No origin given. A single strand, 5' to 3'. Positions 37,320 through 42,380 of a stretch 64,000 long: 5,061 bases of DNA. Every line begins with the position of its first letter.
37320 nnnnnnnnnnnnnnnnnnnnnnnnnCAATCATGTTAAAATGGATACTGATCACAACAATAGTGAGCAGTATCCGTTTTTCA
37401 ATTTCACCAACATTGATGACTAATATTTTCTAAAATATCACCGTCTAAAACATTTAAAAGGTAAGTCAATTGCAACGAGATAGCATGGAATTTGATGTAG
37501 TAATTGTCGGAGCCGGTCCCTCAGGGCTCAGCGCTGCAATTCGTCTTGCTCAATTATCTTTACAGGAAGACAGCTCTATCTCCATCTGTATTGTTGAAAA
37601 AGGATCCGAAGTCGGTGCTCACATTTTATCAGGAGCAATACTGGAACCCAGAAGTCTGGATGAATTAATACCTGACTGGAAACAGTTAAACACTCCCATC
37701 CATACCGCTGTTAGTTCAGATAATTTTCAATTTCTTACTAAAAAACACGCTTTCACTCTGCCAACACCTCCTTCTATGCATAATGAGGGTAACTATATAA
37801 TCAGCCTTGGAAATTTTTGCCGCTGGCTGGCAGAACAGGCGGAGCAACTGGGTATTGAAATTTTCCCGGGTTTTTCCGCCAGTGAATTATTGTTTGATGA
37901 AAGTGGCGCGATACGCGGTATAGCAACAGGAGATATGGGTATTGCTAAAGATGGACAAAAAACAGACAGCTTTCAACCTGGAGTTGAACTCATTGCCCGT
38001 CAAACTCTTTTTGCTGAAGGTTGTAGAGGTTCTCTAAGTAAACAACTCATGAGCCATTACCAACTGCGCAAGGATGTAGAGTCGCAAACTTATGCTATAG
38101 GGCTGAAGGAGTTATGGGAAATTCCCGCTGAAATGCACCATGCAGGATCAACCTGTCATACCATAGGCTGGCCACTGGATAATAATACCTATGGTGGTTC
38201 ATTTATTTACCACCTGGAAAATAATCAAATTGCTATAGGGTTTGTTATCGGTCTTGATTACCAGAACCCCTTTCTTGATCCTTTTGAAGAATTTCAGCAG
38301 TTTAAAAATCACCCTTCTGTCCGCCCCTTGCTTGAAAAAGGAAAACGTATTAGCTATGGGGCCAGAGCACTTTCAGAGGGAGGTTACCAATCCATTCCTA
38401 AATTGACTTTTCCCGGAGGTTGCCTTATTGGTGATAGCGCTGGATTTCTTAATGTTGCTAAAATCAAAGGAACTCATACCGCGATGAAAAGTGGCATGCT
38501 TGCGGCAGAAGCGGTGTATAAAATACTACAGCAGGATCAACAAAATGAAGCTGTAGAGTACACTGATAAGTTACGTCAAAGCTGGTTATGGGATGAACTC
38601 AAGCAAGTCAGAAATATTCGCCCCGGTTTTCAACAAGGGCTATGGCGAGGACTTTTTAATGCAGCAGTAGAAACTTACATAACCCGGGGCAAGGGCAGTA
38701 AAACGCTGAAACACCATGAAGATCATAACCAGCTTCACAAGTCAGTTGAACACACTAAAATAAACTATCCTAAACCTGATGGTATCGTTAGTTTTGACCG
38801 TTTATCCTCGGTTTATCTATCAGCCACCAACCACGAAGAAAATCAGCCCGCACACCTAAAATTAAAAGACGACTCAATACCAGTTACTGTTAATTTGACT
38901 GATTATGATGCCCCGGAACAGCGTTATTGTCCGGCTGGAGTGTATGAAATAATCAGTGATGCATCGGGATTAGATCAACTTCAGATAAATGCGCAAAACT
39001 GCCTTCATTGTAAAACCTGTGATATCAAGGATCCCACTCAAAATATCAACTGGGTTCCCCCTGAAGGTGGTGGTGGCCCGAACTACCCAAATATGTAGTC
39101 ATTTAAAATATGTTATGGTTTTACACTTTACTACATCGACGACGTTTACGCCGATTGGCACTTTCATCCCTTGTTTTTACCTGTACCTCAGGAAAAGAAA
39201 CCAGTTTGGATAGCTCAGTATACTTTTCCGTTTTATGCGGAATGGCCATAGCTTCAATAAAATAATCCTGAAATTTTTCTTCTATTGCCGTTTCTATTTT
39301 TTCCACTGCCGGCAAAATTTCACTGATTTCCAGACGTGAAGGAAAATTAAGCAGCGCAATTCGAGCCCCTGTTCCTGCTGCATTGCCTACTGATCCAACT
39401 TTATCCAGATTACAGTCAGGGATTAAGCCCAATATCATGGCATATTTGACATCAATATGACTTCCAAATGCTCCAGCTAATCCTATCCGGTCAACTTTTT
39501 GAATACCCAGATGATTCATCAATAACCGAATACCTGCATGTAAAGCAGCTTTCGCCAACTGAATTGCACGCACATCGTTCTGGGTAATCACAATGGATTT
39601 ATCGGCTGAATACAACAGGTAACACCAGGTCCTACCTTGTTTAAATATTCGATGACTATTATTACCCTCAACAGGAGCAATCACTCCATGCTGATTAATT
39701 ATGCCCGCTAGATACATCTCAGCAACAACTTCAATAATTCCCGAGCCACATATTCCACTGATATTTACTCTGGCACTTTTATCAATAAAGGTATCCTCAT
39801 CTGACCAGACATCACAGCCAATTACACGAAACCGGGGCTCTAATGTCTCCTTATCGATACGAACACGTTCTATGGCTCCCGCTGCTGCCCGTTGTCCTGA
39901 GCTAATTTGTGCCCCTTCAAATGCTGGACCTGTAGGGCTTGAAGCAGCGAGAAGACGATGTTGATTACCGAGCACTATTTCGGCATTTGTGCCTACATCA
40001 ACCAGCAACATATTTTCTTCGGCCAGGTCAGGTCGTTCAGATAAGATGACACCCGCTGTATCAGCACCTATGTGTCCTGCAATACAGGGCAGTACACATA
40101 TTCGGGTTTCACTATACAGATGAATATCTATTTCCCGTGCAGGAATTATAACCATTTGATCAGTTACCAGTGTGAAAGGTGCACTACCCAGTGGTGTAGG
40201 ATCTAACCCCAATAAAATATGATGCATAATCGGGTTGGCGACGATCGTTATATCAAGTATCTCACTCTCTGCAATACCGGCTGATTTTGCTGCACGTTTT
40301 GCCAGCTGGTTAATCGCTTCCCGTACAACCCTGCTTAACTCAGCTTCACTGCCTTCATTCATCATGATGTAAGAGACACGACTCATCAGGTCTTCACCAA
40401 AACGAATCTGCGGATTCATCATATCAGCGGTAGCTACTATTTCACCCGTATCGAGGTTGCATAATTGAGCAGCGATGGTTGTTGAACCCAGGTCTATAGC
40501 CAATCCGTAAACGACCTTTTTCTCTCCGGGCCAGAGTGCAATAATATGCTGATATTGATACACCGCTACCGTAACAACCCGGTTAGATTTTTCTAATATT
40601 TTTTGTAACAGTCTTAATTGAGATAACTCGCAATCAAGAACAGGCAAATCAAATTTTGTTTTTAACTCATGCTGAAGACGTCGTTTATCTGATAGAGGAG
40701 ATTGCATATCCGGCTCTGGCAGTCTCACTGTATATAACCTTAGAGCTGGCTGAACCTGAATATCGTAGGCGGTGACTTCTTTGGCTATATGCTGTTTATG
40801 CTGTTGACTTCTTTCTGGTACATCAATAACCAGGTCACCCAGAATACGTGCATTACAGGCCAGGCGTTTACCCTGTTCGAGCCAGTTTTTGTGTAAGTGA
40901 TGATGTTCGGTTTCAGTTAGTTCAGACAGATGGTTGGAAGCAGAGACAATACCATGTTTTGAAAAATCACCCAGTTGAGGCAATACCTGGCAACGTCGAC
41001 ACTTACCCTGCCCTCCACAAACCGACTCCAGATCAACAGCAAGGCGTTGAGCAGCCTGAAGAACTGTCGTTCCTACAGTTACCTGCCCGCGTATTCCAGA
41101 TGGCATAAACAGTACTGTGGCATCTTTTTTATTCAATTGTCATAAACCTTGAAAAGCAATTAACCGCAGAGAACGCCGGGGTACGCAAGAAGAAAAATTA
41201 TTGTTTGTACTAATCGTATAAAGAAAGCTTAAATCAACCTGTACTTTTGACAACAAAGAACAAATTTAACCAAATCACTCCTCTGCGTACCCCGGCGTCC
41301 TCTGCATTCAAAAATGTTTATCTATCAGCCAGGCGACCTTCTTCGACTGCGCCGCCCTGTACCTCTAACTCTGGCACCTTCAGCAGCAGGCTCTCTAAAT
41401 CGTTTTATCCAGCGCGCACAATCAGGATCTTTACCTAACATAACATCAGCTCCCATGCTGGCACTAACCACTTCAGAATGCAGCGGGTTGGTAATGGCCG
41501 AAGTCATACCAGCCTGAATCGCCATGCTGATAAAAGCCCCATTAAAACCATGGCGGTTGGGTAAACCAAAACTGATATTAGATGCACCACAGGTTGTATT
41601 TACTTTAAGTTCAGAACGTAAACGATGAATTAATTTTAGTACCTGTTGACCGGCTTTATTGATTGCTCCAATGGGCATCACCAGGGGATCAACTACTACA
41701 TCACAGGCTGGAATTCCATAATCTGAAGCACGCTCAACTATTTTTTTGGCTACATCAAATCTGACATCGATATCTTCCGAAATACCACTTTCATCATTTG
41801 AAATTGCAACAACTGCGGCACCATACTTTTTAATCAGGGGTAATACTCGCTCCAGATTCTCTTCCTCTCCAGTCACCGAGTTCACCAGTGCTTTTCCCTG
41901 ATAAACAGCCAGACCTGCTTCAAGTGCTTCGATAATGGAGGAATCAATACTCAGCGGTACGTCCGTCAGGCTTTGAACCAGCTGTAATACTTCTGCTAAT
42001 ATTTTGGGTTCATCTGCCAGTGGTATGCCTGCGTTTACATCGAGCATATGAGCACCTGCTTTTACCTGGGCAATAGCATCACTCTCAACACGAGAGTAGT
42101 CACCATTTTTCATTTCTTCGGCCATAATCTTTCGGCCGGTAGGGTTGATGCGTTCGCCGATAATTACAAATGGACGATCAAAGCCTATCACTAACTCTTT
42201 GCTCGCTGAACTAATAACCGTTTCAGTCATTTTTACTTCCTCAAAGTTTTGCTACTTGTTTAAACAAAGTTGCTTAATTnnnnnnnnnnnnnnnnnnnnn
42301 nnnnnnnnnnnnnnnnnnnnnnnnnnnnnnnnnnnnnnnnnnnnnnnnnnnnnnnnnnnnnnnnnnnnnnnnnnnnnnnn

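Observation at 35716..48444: Complete corrinoid-dependent quaternary-amine demethylation / C1-oxidation cluster in an apparently aerobic gammaproteobacterium, but missing its substrate methyltransferase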

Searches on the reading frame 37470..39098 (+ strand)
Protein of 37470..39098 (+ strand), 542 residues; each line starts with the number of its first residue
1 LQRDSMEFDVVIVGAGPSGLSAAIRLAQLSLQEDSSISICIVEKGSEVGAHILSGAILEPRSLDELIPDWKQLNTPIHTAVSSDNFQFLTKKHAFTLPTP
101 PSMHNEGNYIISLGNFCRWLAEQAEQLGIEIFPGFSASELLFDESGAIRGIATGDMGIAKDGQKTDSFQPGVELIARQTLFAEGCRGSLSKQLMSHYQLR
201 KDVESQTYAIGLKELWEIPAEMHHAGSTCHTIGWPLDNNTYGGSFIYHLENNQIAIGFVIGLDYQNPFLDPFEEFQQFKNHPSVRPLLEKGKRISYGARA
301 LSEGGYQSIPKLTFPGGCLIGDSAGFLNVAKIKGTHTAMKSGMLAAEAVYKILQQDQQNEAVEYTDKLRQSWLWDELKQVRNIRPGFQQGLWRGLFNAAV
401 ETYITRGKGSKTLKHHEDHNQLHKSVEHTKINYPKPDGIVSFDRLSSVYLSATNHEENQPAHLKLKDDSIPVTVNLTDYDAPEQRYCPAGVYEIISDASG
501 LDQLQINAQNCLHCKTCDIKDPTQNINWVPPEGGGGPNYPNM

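Call 5: search_protein_families(library=pfam, proteins=[window:37470-39098:+], max_evalue=0.01)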
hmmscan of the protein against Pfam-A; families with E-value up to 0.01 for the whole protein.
window:37470-39098:+ (542 aa): 12 families
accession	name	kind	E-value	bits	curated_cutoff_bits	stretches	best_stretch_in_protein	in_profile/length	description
PF05187.19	Fer4_ETF_QO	-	1.3e-49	167.1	24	1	438-539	1-103/104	Electron transfer flavoprotein-ubiquinone oxidoreductase, 4Fe-4S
PF21162.3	ETFQO_UQ-bd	-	3.2e-42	143.4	27.7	1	208-301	1-96/96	ETF-QO, ubiquinone-binding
PF01266.30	DAO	-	1.8e-08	34.7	27.9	1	9-50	1-38/353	FAD dependent oxidoreductase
PF00890.30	FAD_binding_2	-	2.1e-07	30.9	20.4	1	9-51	1-37/414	FAD binding domain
PF13450.12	NAD_binding_8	-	1.3e-06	29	21.9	1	12-57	1-40/68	NAD(P)-binding Rossmann-like domain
PF01946.23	Thi4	-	3e-06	27.1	26.2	1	4-50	14-55/235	Thi4 family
PF13454.12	NAD_binding_9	-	5.2e-05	23.7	21.8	1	11-50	1-37/155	FAD-NAD(P)-binding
PF07992.20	Pyr_redox_2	-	5.4e-05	23.2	26.1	1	8-79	1-69/291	Pyridine nucleotide-disulphide oxidoreductase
PF01494.25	FAD_binding_3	-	0.00029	20.6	22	1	8-90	2-76/349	FAD binding domain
PF03486.20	HI0933_like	-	0.0023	17.8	50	1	9-53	2-40/244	HI0933-like protein Rossmann domain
PF13738.12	Pyr_redox_3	-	0.0025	17.5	30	1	11-51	1-35/305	Pyridine nucleotide-disulphide oxidoreductase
PF05834.18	Lycopene_cycl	-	0.0075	15.8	23.4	0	9-48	1-36/380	Lycopene cyclase protein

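Call 59: search_protein_families(library=ncbifam, proteins=[window:37470-39098:+], max_evalue=1e-10)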
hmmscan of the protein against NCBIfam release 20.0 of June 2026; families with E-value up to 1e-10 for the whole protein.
window:37470-39098:+ (542 aa): 3 families
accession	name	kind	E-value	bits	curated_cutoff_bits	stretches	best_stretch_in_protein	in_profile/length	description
NF007542.0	PRK10157.1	subfamily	7.6e-31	107.2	610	1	8-375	6-359/428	FAD-dependent oxidoreductase FixC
NF007450.0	PRK10015.1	subfamily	1.1e-30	106.8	466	1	7-383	5-367/429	FAD-dependent oxidoreductase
TIGR02032.1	GG-red-SF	subfamily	2.1e-13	50.6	158.8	1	8-349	1-297/297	geranylgeranyl reductase family protein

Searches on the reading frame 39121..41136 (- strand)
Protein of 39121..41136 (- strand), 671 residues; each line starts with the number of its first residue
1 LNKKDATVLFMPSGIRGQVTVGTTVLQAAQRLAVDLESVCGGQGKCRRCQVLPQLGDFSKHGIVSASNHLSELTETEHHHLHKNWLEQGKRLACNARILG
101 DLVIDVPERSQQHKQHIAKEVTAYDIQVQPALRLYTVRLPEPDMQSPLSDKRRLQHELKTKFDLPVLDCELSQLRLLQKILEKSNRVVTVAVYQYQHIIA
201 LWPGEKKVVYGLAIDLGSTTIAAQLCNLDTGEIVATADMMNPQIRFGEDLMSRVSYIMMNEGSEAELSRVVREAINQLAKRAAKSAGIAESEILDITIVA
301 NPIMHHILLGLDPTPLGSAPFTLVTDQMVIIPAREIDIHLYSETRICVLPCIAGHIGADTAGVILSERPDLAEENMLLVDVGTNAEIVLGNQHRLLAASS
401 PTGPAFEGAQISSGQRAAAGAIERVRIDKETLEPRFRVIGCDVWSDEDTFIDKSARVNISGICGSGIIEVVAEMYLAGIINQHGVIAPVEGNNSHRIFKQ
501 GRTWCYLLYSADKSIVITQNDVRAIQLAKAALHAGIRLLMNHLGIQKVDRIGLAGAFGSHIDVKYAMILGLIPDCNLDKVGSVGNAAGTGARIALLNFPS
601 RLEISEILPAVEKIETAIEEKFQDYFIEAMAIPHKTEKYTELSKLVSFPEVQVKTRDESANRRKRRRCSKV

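Call 5: search_protein_families(library=pfam, proteins=[window:39121-41136:-], max_evalue=0.01)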
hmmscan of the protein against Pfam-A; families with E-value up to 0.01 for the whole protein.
window:39121-41136:- (671 aa): 4 families
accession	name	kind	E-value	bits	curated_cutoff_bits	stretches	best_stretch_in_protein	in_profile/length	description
PF14574.11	RACo_C_ter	-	7.4e-88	294.4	27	1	374-639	1-257/261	C-terminal domain of RACo the ASKHA domain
PF17651.6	Raco_middle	-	2.5e-48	164.2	26.8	1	210-366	1-157/163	RACo middle region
PF17650.6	RACo_linker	-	4.7e-20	71.6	26.2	1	124-206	4-84/86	RACo linker region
PF00111.32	Fer2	-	0.00015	22.1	21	1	19-97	12-75/77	2Fe-2S iron-sulfur cluster binding domain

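Call 30: search_protein_families(library=ncbifam, proteins=[window:39121-41136:-], max_evalue=0.001)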
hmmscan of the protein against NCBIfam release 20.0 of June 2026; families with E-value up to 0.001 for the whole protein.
window:39121-41136:- (671 aa): 4 families
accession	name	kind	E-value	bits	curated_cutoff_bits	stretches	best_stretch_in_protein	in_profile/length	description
NF040756.1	corr_regen_AcsV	exception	1.4e-115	387.1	800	1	8-635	2-626/632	corrinoid activation/regeneration protein AcsV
TIGR04270.1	Rama_corrin_act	subfamily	3.3e-34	118.2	500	1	210-664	1-451/534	methylamine methyltransferase corrinoid protein reductive activase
TIGR02007.1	fdx_isc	equivalog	1.2e-08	35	132.1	1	9-114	10-107/110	ISC system 2Fe-2S type ferredoxin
TIGR01941.1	nqrF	equivalog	6e-08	32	295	1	18-116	45-130/405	NADH:ubiquinone reductase (Na(+)-transporting) subunit F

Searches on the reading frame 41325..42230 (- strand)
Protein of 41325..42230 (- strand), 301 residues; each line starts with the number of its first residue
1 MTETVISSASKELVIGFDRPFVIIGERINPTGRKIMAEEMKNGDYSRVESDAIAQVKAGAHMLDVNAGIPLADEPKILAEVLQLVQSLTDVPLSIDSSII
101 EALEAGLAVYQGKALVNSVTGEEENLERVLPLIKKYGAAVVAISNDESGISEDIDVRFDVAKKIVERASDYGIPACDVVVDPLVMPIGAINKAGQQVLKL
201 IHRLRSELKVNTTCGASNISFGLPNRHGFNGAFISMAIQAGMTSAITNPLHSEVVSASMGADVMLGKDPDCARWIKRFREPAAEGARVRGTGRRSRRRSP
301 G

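Call 5: search_protein_families(library=pfam, proteins=[window:41325-42230:-], max_evalue=0.01)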
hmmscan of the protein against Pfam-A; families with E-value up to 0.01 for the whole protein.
window:41325-42230:- (301 aa): 2 families
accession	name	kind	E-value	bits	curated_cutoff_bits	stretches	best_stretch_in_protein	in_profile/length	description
PF00809.28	Pterin_bind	-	1.5e-31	110.3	25.5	1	25-248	1-244/244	Pterin binding enzyme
PF03599.22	CdhD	-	5.5e-07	29.1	24.8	1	45-192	52-187/387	CO dehydrogenase/acetyl-CoA synthase delta subunit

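Call 30: search_protein_families(library=ncbifam, proteins=[window:41325-42230:-], max_evalue=0.001)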
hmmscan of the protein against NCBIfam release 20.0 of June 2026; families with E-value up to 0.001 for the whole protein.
window:41325-42230:- (301 aa): 5 families
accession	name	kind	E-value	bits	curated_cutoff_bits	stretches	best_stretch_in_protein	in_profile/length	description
NF005719.0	PRK07535.1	domain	5.5e-108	360.1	259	1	21-284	1-264/268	methyltetrahydrofolate:corrinoid/iron-sulfur protein methyltransferase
TIGR02082.1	metH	equivalog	2.6e-46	157.8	1010.85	1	3-250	325-587/1182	methionine synthase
NF040758.1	CODH_ACS_meth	exception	4.7e-40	137.6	370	1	21-266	4-250/261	carbon monoxide dehydrogenase/acetyl-CoA synthase methytransferase subunit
NF007024.0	PRK09490.1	equivalog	5.5e-34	117.2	1497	1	8-249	347-603/1234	methionine synthase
NF002142.0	PRK00979.1-1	subfamily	4.9e-05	22.5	287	1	72-218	76-219/306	tetrahydromethanopterin S-methyltransferase subunit H family protein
